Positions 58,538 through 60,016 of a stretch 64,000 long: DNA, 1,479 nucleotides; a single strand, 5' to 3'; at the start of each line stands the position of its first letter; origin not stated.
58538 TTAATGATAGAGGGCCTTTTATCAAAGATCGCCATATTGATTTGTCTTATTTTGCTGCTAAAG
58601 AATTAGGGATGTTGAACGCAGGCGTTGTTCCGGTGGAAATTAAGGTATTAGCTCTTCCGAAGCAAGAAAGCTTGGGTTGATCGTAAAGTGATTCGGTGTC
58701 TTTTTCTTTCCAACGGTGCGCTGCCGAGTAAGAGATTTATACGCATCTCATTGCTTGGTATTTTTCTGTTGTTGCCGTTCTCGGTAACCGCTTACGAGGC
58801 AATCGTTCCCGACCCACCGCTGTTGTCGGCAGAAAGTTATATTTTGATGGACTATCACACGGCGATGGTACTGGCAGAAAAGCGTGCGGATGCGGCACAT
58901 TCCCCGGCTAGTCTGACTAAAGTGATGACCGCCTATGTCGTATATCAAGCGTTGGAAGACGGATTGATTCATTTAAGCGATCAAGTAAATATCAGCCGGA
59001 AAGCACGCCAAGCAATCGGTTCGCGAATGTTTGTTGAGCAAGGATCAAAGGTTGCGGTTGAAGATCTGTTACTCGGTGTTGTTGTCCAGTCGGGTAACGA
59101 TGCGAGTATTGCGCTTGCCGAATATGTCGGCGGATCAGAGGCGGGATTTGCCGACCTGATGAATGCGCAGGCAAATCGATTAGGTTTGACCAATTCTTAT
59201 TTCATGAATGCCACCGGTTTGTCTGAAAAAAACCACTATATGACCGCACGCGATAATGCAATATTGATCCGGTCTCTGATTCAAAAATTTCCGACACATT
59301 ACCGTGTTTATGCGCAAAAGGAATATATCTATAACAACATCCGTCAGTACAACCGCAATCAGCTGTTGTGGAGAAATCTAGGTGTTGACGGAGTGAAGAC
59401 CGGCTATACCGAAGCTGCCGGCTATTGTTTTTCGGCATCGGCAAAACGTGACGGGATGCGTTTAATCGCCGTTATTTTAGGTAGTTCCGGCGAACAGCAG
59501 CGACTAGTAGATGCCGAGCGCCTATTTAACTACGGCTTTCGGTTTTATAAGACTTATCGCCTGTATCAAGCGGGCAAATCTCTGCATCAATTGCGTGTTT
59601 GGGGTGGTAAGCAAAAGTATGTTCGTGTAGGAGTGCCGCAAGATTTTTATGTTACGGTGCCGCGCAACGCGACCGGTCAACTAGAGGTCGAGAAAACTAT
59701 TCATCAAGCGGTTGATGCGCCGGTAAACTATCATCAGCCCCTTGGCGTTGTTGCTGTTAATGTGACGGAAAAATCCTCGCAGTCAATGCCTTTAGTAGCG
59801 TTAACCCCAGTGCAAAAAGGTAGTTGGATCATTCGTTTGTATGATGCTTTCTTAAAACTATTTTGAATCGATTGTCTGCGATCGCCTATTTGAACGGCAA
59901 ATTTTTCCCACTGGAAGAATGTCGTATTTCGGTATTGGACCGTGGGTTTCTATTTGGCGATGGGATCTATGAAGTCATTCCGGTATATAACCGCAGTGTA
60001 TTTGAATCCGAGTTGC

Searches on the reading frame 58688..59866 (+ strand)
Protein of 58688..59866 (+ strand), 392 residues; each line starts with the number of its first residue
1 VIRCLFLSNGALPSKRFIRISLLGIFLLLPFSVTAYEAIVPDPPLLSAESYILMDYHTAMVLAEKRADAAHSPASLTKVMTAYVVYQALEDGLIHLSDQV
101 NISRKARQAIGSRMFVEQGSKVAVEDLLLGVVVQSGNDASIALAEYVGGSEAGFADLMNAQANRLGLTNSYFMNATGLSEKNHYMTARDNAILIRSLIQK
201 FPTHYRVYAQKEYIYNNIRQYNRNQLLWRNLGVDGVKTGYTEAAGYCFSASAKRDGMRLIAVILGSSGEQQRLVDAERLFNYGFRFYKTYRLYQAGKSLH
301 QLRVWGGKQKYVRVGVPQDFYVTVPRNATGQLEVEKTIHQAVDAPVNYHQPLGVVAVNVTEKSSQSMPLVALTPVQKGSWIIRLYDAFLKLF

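Call 40: search_protein_families(library=ncbifam, proteins=[window:58688-59866:+], max_evalue=1e-10)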
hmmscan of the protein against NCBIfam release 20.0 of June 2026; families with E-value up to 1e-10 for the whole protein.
window:58688-59866:+ (392 aa): 7 families
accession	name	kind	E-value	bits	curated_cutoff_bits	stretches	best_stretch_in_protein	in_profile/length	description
NF007445.0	PRK10001.1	equivalog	6.2e-91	305.1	765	1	26-389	17-388/400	serine-type D-Ala-D-Ala carboxypeptidase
NF008059.0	PRK10793.1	equivalog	3.4e-89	299.4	694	1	37-388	35-394/403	D-alanyl-D-alanine carboxypeptidase DacA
NF008489.0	PRK11397.1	equivalog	1.2e-85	287.6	610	1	17-388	7-385/389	serine-type D-Ala-D-Ala carboxypeptidase DacD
NF038273.1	strep_PBP3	exception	6e-55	186.9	490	1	32-390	12-405/407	D-alanyl-D-alanine carboxypeptidase PBP3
NF038258.2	PBP4_Staph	exception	9.7e-35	120.1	500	1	57-337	49-348/366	penicillin-binding protein PBP4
NF008668.0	PRK11669.1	equivalog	2.4e-28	99.2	294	1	43-281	38-278/316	D-alanyl-D-alanine endopeptidase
NF000471.1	vanY_of_D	exception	2.9e-15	56.4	625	1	48-275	99-343/354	transpeptidase-like D-Ala-D-Ala carboxypeptidase VanY-D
